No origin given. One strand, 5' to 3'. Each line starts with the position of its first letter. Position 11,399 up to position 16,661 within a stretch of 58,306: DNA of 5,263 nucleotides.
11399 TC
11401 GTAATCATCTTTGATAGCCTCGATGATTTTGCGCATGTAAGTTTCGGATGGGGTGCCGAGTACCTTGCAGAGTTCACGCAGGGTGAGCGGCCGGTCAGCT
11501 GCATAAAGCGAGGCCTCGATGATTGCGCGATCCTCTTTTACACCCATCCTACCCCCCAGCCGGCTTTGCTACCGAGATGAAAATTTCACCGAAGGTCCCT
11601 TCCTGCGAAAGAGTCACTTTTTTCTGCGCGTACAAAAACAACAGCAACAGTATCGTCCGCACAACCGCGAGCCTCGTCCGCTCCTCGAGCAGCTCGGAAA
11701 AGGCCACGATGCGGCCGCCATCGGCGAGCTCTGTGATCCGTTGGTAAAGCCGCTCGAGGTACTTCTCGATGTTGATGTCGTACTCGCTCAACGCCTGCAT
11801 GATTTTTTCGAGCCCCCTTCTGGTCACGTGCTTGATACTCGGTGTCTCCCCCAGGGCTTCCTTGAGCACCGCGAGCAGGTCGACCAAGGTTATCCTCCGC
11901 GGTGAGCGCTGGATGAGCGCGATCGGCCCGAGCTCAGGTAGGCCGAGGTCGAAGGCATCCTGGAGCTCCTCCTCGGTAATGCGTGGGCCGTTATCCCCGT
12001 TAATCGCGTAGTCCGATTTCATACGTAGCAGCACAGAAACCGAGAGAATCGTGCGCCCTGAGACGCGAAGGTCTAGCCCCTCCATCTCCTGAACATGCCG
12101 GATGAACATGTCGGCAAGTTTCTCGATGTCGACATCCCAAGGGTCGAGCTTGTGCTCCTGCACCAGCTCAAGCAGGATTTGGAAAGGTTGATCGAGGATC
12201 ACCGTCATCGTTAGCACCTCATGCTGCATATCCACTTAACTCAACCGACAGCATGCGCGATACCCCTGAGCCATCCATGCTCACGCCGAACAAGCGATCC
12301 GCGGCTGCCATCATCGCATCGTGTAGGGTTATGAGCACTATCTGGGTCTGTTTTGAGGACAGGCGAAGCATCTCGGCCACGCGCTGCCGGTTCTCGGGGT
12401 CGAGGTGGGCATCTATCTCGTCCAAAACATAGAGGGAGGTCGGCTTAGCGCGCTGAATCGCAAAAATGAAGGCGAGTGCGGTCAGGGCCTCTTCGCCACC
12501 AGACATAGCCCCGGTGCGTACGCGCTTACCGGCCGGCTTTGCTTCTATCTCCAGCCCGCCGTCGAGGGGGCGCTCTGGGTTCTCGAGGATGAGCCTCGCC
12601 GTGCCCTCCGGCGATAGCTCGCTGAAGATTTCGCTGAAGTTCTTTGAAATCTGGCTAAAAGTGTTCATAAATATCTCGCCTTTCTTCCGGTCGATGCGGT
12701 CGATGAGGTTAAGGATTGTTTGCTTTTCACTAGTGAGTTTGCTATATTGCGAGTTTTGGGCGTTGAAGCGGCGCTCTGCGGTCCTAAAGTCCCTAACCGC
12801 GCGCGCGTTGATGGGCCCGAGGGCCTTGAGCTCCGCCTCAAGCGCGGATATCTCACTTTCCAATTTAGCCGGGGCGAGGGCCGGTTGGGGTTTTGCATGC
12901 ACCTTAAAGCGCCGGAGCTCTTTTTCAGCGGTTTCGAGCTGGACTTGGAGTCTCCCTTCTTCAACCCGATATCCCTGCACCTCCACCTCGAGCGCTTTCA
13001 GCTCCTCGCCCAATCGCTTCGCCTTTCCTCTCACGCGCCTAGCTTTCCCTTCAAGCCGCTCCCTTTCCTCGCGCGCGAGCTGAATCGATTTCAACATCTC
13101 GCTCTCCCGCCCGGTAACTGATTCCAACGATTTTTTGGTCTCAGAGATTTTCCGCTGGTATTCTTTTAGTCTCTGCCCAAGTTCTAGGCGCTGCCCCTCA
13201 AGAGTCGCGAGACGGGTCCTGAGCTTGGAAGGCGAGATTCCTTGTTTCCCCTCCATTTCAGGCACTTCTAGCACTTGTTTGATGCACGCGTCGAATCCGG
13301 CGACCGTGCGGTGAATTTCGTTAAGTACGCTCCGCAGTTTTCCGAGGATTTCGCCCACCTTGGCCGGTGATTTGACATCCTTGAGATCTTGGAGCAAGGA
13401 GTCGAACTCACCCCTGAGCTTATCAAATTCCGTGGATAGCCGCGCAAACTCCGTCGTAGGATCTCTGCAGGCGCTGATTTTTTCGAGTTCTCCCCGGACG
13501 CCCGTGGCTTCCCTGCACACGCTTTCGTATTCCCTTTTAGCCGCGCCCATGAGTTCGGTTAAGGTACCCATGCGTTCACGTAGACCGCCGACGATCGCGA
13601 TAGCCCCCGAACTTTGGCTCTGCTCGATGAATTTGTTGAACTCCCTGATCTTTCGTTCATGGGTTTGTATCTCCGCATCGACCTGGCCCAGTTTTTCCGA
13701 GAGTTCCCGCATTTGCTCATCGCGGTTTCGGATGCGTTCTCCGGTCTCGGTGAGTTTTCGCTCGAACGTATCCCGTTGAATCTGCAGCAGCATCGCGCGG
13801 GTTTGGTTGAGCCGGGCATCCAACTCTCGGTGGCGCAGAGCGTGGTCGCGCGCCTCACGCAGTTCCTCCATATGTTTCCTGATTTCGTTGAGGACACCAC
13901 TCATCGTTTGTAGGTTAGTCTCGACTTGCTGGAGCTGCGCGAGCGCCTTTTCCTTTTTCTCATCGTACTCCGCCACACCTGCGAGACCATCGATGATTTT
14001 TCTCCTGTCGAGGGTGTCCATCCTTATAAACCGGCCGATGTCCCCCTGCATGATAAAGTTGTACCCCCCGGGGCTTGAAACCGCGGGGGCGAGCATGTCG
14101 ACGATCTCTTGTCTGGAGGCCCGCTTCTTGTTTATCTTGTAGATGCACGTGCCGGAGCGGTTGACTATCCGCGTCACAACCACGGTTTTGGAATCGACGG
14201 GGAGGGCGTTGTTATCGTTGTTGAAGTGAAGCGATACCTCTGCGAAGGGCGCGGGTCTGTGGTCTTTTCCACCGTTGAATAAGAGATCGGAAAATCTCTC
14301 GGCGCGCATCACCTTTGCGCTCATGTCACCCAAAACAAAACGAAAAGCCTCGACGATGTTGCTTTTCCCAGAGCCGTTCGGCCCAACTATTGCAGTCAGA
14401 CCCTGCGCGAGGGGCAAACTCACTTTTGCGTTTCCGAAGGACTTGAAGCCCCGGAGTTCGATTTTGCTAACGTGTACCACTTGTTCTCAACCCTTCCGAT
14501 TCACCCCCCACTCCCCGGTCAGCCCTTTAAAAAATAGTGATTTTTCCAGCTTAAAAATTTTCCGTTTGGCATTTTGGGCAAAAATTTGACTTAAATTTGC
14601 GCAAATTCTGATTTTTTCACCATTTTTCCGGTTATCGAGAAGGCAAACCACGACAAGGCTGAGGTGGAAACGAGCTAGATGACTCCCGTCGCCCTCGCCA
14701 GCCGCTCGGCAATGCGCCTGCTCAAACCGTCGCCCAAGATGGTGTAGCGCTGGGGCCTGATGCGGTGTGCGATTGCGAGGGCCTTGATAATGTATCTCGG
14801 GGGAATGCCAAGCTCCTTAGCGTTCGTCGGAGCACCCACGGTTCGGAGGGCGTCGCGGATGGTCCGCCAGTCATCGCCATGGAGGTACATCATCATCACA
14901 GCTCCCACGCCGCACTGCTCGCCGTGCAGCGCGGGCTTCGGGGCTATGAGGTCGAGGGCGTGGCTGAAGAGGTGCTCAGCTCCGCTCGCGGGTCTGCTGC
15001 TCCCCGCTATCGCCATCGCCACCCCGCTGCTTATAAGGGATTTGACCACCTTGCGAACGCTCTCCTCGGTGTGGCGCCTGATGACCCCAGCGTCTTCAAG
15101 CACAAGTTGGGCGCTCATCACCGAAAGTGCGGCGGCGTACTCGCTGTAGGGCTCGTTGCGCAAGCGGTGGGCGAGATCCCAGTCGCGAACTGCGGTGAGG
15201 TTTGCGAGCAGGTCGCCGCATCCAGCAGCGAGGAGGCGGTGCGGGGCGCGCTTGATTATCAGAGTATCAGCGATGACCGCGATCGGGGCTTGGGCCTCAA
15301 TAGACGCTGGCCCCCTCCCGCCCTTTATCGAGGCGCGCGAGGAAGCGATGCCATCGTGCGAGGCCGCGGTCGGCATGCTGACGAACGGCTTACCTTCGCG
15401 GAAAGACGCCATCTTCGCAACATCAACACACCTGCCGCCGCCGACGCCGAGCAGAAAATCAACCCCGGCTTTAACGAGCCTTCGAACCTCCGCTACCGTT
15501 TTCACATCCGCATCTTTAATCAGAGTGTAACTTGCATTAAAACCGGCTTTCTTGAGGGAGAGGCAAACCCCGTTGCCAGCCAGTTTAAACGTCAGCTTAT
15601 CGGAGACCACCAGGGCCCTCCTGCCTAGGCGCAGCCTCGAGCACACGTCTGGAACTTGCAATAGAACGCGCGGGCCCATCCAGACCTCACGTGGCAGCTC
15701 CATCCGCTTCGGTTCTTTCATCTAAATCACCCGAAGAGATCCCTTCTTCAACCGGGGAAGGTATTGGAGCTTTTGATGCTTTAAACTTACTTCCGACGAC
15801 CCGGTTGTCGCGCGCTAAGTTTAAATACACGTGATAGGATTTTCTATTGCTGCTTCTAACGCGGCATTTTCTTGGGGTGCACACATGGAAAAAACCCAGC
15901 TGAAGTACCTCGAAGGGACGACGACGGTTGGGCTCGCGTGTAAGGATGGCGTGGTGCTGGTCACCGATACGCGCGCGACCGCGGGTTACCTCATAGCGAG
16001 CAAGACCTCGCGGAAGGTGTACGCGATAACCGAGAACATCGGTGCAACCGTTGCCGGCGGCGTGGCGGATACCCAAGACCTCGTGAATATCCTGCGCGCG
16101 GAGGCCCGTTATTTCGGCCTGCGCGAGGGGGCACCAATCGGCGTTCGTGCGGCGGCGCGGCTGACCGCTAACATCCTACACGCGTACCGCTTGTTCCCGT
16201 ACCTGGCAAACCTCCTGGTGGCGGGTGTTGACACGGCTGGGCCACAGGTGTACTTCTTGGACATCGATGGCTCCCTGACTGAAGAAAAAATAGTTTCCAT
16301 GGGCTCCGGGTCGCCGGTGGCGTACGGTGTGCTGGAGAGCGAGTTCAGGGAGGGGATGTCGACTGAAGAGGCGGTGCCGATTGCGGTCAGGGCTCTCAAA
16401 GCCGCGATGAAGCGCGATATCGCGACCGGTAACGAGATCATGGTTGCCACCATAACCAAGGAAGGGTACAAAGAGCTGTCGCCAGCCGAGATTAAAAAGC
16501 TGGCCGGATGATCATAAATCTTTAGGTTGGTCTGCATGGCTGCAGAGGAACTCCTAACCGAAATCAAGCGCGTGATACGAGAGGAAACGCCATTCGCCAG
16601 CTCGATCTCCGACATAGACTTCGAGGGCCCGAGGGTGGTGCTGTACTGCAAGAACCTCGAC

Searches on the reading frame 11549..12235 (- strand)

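Call 67: search_protein_families(library=pfam, proteins=[window:11549-12235:-], max_evalue=0.0001)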
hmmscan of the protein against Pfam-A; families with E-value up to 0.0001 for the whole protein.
window:11549-12235:- (228 aa): 1 family
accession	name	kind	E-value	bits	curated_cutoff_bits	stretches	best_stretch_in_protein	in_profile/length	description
PF02616.19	SMC_ScpA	-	4.2e-15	56.8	24.6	2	24-99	1-74/232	Segregation and condensation protein ScpA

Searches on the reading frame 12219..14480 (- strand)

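Call 68: search_protein_families(library=pfam, proteins=[window:12219-14480:-], max_evalue=0.0001)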
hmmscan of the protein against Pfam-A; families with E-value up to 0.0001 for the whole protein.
window:12219-14480:- (753 aa): 5 families
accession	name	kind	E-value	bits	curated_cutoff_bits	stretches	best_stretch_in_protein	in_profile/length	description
PF02463.25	SMC_N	-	3.4e-67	226.5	40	1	4-740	2-218/220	RecF/RecN/SMC N terminal domain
PF13304.12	AAA_21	-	2e-18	68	27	2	543-718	139-297/304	AAA domain, putative AbiEii toxin, Type IV TA system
PF13476.12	AAA_23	-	2.2e-13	51.8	27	1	6-270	1-199/201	AAA domain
PF13175.12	AAA_15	-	1e-10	42.3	32.1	1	4-53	3-50/374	AAA ATPase domain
PF13555.12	AAA_29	-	6.2e-05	23.1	27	0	7-50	4-46/61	P-loop containing region of AAA domain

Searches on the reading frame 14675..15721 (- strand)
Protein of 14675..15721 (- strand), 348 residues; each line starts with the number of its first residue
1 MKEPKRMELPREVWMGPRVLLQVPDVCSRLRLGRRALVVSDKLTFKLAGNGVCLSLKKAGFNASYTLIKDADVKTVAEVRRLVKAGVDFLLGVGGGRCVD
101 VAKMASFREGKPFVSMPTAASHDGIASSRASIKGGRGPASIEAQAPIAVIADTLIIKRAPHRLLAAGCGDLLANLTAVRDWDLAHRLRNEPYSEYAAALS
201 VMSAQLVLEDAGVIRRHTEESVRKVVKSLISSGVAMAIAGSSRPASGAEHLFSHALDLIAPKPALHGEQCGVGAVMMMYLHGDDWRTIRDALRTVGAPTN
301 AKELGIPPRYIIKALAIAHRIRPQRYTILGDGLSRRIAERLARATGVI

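Call 68: search_protein_families(library=pfam, proteins=[window:14675-15721:-], max_evalue=0.0001)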
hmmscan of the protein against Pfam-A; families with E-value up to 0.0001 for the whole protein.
window:14675-15721:- (348 aa): 2 families
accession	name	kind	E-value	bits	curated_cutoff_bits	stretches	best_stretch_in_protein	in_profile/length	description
PF13685.12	Fe-ADH_2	-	2.2e-38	132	28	1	16-160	3-149/149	Iron-containing alcohol dehydrogenase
PF00465.25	Fe-ADH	-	8e-12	45.5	31.3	1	10-127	1-138/168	Iron-containing alcohol dehydrogenase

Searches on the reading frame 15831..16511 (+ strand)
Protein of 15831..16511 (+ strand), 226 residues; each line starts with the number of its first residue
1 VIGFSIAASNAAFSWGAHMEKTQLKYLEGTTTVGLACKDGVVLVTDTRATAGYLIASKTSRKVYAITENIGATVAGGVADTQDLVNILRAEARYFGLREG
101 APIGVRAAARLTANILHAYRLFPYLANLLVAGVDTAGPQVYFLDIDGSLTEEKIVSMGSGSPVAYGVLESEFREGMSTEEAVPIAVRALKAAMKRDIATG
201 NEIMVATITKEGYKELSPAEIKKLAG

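Call 68: search_protein_families(library=pfam, proteins=[window:15831-16511:+], max_evalue=0.0001)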
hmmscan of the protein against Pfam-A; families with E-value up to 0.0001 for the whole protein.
window:15831-16511:+ (226 aa): 1 family
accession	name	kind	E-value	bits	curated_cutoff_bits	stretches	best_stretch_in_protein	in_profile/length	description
PF00227.31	Proteasome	-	3.7e-57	193.5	22.4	1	28-208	3-189/189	Proteasome subunit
